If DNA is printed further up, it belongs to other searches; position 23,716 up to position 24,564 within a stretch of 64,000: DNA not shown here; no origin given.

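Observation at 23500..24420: AT-rich islet: very strongly signalled 69-aa two-TM peptide gene convergent with a C39/papain-like peptidase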

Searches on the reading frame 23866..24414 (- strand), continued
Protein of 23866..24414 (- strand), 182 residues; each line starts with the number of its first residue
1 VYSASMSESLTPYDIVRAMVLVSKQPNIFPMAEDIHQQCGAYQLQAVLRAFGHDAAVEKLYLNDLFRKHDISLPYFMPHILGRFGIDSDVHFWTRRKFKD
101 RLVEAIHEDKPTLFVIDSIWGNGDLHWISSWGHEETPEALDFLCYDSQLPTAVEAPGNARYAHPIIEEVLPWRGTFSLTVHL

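Call 45: find_encoding_contigs(protein=P0015, flank=5000, max_places=3)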
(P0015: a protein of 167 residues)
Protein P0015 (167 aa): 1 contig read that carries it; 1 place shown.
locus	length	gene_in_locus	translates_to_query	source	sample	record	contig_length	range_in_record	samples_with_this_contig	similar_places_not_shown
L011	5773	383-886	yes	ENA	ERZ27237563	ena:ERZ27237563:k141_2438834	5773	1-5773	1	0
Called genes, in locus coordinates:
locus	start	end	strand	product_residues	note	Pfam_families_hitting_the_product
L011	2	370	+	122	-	?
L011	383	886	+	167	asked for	-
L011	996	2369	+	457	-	PF08323:Glyco_transf_5, PF13439:Glyco_transf_4, PF20706:GT4-conflict, PF13579:Glyco_trans_4_4, PF00534:Glycos_transf_1, PF13692:Glyco_trans_1_4, PF00982:Glyco_transf_20 (weak)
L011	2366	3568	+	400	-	PF03065:Glyco_hydro_57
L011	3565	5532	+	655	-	PF22422:MGH1-like_GH (faint), PF00723:Glyco_hydro_15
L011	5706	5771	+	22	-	?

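Call 46: find_encoding_contigs(protein=P0012, flank=5000, max_places=3)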
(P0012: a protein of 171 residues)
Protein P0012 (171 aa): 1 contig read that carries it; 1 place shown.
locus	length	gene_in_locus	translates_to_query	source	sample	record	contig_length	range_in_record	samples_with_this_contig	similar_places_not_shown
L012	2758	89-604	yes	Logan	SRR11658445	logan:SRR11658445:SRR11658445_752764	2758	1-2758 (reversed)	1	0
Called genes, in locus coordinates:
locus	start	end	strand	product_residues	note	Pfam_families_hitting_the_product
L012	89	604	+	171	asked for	PF13529:Peptidase_C39_2 (weak)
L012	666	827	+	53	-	-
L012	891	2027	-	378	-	-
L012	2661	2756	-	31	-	?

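Call 47: find_encoding_contigs(protein=P0008, flank=5000, max_places=3)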
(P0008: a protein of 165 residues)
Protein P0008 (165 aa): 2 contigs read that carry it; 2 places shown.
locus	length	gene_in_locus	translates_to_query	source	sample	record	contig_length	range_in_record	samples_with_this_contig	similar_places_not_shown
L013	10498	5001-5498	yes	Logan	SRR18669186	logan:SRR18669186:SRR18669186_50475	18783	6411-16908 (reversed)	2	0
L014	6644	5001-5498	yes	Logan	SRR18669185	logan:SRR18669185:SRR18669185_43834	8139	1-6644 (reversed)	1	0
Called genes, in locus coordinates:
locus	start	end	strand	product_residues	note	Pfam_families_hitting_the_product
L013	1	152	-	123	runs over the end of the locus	PF02261:Asp_decarbox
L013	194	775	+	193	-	-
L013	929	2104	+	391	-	PF04041:Glyco_hydro_130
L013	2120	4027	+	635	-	PF04041:Glyco_hydro_130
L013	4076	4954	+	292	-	PF00702:Hydrolase (faint), PF08282:Hydrolase_3, PF03332:PMM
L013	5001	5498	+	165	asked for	-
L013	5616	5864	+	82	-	-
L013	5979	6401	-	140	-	PF08570:DUF1761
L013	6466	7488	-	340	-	-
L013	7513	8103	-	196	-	-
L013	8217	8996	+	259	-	PF03741:TerC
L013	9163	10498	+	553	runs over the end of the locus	PF01565:FAD_binding_4, PF02913:FAD-oxidase_C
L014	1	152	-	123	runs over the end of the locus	PF02261:Asp_decarbox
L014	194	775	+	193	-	-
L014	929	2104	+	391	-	PF04041:Glyco_hydro_130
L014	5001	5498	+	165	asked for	-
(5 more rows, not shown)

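Call 54: find_related_loci(query=A5, collection=metagenome_contigs, flank=5000)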
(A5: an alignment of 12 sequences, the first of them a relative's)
Query A5 (164 aa) in metagenome_contigs; peptide patterns used: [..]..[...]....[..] (x = any residue, [..] = any of these).
75 stretches matched a pattern; 3 encode a relative of the query (tblastn E <= 1e-3); 3 distinct loci.
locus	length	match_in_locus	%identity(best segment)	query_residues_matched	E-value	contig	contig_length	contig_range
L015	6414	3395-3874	50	1-162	8e-52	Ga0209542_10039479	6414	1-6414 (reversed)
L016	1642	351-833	48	1-162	6e-49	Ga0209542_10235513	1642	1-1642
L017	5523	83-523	43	1-147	3e-38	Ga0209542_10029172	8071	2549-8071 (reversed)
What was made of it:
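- Tried and rejected: It was repeated with A5 (call 54).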

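Call 59: list_cluster_members(proteins=[P0001, P0029, P0003, P0002])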
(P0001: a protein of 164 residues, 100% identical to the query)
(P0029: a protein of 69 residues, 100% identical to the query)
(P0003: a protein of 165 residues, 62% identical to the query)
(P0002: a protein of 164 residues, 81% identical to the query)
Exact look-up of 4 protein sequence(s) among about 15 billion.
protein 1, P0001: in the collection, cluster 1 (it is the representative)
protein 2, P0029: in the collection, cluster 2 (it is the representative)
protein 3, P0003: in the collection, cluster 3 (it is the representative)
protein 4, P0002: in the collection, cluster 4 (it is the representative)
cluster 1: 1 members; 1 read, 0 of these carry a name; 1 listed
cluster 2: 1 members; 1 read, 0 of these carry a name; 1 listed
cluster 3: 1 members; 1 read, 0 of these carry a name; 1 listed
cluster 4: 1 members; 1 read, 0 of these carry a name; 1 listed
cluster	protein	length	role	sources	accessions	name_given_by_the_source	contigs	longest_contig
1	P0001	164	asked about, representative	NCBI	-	-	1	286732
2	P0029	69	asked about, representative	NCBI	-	-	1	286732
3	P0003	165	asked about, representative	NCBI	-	-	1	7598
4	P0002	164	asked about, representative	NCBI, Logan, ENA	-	-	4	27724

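Call 65: search_protein_families(library=pfam, proteins=[L001:7042-7557:-, L015:4532-4996:+, L015:3953-4405:-, L013:5616-5864:+, L012:666-827:+, L012:891-2027:-, L001:6542-7045:-, L013:194-775:+], max_evalue=1)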
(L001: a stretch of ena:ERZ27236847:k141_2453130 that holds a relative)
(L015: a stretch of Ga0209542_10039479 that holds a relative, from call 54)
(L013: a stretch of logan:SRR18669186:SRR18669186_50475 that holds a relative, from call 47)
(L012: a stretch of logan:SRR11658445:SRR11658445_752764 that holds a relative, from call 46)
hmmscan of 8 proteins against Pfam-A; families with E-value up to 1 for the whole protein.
L001:7042-7557:- (171 aa): 1 family
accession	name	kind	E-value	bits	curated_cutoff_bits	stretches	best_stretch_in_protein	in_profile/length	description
PF25060.1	ARM_TT21_2nd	-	0.0046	16.9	27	1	121-161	225-265/270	Tetratricopeptide repeat protein 21 second ARM domain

L015:4532-4996:+ (154 aa): 4 families
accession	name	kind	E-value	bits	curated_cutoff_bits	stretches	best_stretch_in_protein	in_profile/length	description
PF25587.1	Rv2743c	-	0.0034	17.5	27.7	1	22-91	5-68/237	Rv2743c family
PF13779.11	DUF4175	-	0.082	11.3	27.3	1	38-107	8-77/825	Domain of unknown function (DUF4175)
PF13374.12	TPR_10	-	0.093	13.2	27.5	1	118-143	6-31/42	Tetratricopeptide repeat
PF13424.12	TPR_12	-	0.16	12.6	30.1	0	118-143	49-74/77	Tetratricopeptide repeat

L015:3953-4405:- (150 aa): 4 families
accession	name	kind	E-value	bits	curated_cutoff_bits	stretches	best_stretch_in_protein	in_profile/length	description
PF18800.6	Atthog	-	0.039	14.4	29.8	1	100-147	30-78/141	Attenuator of Hedgehog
PF09335.16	VTT_dom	-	0.2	12.6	33.9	1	53-143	18-103/123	VTT domain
PF14079.11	DUF4260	-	0.31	11.5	27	0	110-141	60-91/113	Domain of unknown function (DUF4260)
PF06305.16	LapA_dom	-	0.37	11.2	28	1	50-84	16-51/64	Lipopolysaccharide assembly protein A domain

L013:5616-5864:+ (82 aa): 1 family
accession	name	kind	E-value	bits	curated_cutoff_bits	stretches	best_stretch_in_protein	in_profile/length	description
PF13239.11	2TM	-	0.0078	16.7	24.8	1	24-71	13-61/79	2TM domain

L012:666-827:+ (53 aa): 0 families

L012:891-2027:- (378 aa): 0 families

L001:6542-7045:- (167 aa): 0 families

L013:194-775:+ (193 aa): 1 family
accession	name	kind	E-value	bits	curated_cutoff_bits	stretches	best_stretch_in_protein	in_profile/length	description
PF12949.13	HeH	-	0.16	12.2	28.9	1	43-57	8-22/35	HeH/LEM domain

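Call 66: search_protein_families(library=padloc, proteins=[window:23866-24360:-, L001:7042-7557:-, L001:6542-7045:-, L015:3953-4405:-], max_evalue=1)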
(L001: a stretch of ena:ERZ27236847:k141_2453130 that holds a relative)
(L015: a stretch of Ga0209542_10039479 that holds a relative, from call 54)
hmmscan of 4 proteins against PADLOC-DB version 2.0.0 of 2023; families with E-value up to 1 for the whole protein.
window:23866-24360:- (164 aa): 3 families
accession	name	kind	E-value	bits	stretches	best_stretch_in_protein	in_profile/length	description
PDLC02870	DpdF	-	0.024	11.1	1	80-134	115-163/534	DpdF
PDLC02864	DpdF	-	0.031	11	1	80-123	124-161/610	DpdF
PDLC02861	DpdF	-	0.07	9.4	1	78-132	128-176/611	DpdF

L001:7042-7557:- (171 aa): 0 families

L001:6542-7045:- (167 aa): 0 families

L015:3953-4405:- (150 aa): 0 families

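Call 68: search_protein_families(library=pfam, proteins=[P0007, P0012, P0014, P0018, P0019, P0022, P0023, P0025, P0026, P0027], max_evalue=0.1)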
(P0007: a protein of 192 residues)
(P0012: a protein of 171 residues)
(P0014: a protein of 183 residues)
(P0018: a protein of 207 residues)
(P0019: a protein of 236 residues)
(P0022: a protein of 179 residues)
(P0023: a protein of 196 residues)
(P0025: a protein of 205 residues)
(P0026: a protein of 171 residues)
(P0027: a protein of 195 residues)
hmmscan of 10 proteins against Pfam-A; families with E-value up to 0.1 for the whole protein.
P0007 (192 aa): 2 families
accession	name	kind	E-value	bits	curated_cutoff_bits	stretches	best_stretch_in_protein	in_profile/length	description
PF13529.12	Peptidase_C39_2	-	0.00029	21.8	24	1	81-157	64-142/143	Peptidase_C39 like family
PF22192.2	GtgE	-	0.014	15.5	27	1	96-159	70-132/169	GtgE peptidase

P0012 (171 aa): 0 families

P0014 (183 aa): 0 families

P0018 (207 aa): 7 families
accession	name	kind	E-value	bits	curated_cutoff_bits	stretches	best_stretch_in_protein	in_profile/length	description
PF13529.12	Peptidase_C39_2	-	1.8e-08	35.5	24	1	32-160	7-143/143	Peptidase_C39 like family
PF14399.12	BtrH_N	-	2.5e-05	25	29.7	1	76-159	54-134/134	Butirosin biosynthesis protein H, N-terminal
PF09778.15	Guanylate_cyc_2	-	0.013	15.4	28.1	1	97-164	130-187/212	Guanylylate cyclase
PF11814.14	DUF3335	-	0.017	15.1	25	1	89-166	105-172/206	Peptidase_C39 like family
PF02558.23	ApbA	-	0.018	15.1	22.2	1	93-151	73-131/150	Ketopantoate reductase PanE/ApbA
PF00112.29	Peptidase_C1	-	0.083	13.4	20.7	0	88-155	110-183/220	Papain family cysteine protease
PF03412.21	Peptidase_C39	-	0.094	13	22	0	133-162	81-108/133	Peptidase C39 family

P0019 (236 aa): 3 families
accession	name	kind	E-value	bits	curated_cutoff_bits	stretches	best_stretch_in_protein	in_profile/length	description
PF13529.12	Peptidase_C39_2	-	3.6e-06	28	24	1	70-189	16-140/143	Peptidase_C39 like family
PF14399.12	BtrH_N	-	4.9e-06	27.2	29.7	1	108-191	54-134/134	Butirosin biosynthesis protein H, N-terminal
PF09778.15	Guanylate_cyc_2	-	0.0038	17.1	28.1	1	162-195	153-186/212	Guanylylate cyclase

P0022 (179 aa): 1 family
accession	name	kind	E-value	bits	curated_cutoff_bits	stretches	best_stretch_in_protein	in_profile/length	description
PF13529.12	Peptidase_C39_2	-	0.0034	18.4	24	1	56-137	64-142/143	Peptidase_C39 like family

P0023 (196 aa): 3 families
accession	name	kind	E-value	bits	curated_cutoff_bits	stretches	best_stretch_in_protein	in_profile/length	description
PF14399.12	BtrH_N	-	3.3e-05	24.6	29.7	1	91-145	80-133/134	Butirosin biosynthesis protein H, N-terminal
PF13529.12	Peptidase_C39_2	-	0.00014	22.9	24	1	89-146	88-142/143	Peptidase_C39 like family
PF22192.2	GtgE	-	0.052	13.7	27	0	129-150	113-134/169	GtgE peptidase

P0025 (205 aa): 1 family
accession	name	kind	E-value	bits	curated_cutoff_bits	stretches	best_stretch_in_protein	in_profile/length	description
PF13529.12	Peptidase_C39_2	-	3.4e-05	24.9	24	1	25-156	6-142/143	Peptidase_C39 like family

P0026 (171 aa): 0 families

P0027 (195 aa): 3 families
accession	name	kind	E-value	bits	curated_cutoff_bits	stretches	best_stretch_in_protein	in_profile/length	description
PF14399.12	BtrH_N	-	2e-05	25.3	29.7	1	67-139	58-133/134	Butirosin biosynthesis protein H, N-terminal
PF13529.12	Peptidase_C39_2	-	0.00081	20.4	24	1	81-140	81-142/143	Peptidase_C39 like family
PF11814.14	DUF3335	-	0.048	13.6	25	1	88-153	118-178/206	Peptidase_C39 like family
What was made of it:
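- On Peptidase_C39_2 (PF13529): Relatives do score: P0018 35.5, P0019 28.0 and P0025 24.9 bits pass, and P0007 reaches 21.8 bits (call 68).
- Closest known: Peptidase_C39_2. Same: Family members at 22-27% identity pass the PF13529 threshold (call 68).
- Its best score is E 0.094, in one distant family member (call 68).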

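Call 71: find_homologous_proteins(query=A8, max_evalue=0.01)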
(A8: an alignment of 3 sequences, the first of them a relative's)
Query A8 (3 sequences) (171 aa, profile of the alignment): 7 proteins with E <= 0.01 among 2971 candidates.
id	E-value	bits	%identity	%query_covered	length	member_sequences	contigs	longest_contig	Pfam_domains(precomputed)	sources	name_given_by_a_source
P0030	5.1e-83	295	100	100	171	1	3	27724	-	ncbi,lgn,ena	-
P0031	1.4e-69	251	40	92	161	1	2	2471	-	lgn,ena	-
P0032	1.6e-64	235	37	79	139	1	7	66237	-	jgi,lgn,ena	-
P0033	2.2e-47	179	47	88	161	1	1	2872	-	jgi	jgi:hypothetical protein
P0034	2.0e-43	166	37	75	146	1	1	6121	-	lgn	-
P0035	8.7e-41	157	34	74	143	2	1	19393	-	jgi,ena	-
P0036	7.5e-31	125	35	78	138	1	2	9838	-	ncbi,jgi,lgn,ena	-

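Call 72: find_encoding_contigs(protein=P0032, flank=4000, max_places=2)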
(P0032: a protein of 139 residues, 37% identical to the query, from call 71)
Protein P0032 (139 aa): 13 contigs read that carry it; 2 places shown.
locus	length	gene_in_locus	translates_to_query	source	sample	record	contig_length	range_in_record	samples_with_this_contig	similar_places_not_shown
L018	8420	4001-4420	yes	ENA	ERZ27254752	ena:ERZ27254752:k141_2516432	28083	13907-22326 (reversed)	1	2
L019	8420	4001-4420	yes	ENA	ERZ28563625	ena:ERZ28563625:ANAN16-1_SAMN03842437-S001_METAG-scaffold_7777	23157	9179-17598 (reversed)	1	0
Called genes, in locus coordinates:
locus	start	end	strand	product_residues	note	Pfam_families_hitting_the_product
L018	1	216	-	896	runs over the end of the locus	PF02861:Clp_N, PF23569:NBD_SMAX1, PF00004:AAA, PF17871:AAA_lid_9, PF00004:AAA (weak), PF07724:AAA_2, PF07728:AAA_5, PF10431:ClpB_D2-small, +5 more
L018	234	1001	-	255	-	-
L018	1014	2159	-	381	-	PF00266:Aminotran_5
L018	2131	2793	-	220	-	PF09335:VTT_dom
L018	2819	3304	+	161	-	-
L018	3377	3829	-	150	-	-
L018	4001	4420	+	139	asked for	-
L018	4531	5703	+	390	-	PF04041:Glyco_hydro_130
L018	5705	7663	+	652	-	PF04041:Glyco_hydro_130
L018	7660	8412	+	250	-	PF00702:Hydrolase (faint), PF05116:S6PP (faint), PF08282:Hydrolase_3, PF03332:PMM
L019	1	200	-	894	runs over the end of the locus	PF02861:Clp_N, PF23569:NBD_SMAX1, PF00004:AAA, PF17871:AAA_lid_9, PF00004:AAA (weak), PF07724:AAA_2, PF07728:AAA_5, PF10431:ClpB_D2-small, +5 more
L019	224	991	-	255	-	-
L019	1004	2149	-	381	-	PF00266:Aminotran_5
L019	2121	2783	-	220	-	PF09335:VTT_dom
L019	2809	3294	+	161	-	-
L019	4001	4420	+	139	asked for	-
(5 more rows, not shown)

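Call 73: find_encoding_contigs(protein=P0035, flank=4000, max_places=2)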
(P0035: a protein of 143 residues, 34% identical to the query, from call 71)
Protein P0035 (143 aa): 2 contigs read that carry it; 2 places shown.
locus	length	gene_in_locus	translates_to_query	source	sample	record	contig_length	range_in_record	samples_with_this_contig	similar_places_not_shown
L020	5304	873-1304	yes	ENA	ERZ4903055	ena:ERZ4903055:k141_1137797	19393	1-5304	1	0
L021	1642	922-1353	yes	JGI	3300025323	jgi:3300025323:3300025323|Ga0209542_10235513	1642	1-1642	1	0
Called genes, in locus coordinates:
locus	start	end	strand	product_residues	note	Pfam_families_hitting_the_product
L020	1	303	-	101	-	?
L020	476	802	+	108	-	-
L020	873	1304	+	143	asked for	-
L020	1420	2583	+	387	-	PF04041:Glyco_hydro_130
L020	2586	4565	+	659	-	PF04041:Glyco_hydro_130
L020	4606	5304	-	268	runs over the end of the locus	PF01797:Y1_Tnp (weak)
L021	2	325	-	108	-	?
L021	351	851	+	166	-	-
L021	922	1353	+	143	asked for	-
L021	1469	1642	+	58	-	?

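Call 74: find_encoding_contigs(protein=P0036, flank=4000, max_places=2)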
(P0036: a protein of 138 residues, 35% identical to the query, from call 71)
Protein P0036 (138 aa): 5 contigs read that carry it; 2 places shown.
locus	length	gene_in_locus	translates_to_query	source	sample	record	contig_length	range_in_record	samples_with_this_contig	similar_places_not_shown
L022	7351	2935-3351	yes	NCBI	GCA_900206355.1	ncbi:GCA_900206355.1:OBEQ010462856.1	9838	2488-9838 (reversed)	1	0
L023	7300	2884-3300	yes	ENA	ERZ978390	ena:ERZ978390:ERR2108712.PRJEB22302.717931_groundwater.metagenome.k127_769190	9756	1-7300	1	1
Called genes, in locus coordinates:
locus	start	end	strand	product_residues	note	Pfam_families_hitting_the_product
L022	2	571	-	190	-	?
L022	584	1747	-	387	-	PF00266:Aminotran_5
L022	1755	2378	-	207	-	PF09335:VTT_dom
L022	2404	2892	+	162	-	-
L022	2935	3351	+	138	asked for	-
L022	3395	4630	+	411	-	PF04041:Glyco_hydro_130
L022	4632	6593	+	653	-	PF04041:Glyco_hydro_130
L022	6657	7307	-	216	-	PF12917:YfbR-like, PF13023:HD_3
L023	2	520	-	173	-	?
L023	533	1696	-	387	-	PF00266:Aminotran_5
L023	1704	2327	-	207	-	PF09335:VTT_dom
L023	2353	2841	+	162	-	-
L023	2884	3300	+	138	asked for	-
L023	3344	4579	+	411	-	PF04041:Glyco_hydro_130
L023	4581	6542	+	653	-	PF04041:Glyco_hydro_130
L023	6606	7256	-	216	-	PF12917:YfbR-like, PF13023:HD_3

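Call 82: search_protein_families(library=phrogs, proteins=[window:23866-24360:-, L001:7042-7557:-], max_evalue=1)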
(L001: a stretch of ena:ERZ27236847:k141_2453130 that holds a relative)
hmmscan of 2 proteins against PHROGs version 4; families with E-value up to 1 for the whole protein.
window:23866-24360:- (164 aa): 0 families

L001:7042-7557:- (171 aa): 1 family
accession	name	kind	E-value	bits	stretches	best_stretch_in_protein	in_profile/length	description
phrog_30424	-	unknown function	0.91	10.6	0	65-95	18-47/68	-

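Call 96: fold_search(model_id=the predicted structure, library=viral)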
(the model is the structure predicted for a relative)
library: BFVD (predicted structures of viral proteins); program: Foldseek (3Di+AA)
matches with E <= 10: 855; with E <= 0.001: 10
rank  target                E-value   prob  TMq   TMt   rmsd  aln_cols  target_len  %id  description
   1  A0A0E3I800            2.1e-06  1.00  0.68  0.26   4.6       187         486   17  Lysozyme [Synechococcus phage ACG-2014f]
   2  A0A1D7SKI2            3.2e-05  1.00  0.64  0.12   5.0       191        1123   12  Lysozyme [Cyanophage S-RIM14]
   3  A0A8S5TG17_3          3.2e-05  1.00  0.58  0.09   7.7       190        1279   13  Tail tape measure [Myoviridae sp. ctIty1]
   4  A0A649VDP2            4.0e-05  1.00  0.68  0.24   4.9       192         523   14  Lysin A [Mycobacterium phage Indlulamithi]
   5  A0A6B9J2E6            5.4e-05  1.00  0.63  0.45   4.3       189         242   10  (no name in the UniProt tables at hand)
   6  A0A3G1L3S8            6.5e-05  1.00  0.68  0.43   4.1       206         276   11  Putative peptidoglycan-binding protein [Synechococcus phage S-CBWM1]
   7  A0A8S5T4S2            1.7e-04  1.00  0.61  0.56   4.9       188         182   11  Papain-like cysteine protease AvrRpt2 [Myoviridae sp. ct6eX13]
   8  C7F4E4                2.0e-04  1.00  0.61  0.29   5.2       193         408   16  (no name in the UniProt tables at hand)
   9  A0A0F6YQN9            3.5e-04  1.00  0.64  0.23   5.2       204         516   10  Lysin A [Mycobacterium phage MOOREtheMARYer]
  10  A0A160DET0            4.4e-04  1.00  0.60  0.50   5.1       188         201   13  Endolysin [Gordonia phage OneUp]
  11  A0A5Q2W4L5            1.9e-03  1.00  0.50  0.30   9.4       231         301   12  (no name in the UniProt tables at hand)
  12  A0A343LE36            3.6e-03  1.00  0.64  0.51   5.8       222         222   11  Uncharacterized protein [Leptospira phage LE3]
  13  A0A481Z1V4            5.8e-03  0.99  0.51  0.46   8.8       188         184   10  Uncharacterized protein [Mimivirus LCMiAC02]
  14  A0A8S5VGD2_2          8.3e-03  1.00  0.52  0.08   4.9       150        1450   13  Peptidase [Myoviridae sp. ctkfK18]
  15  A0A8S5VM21            2.3e-02  0.89  0.43  0.22   6.5       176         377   16  (no name in the UniProt tables at hand)
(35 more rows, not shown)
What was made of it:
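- The model resembles domains of phage lysins at TM 0.6-0.68 (call 96).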
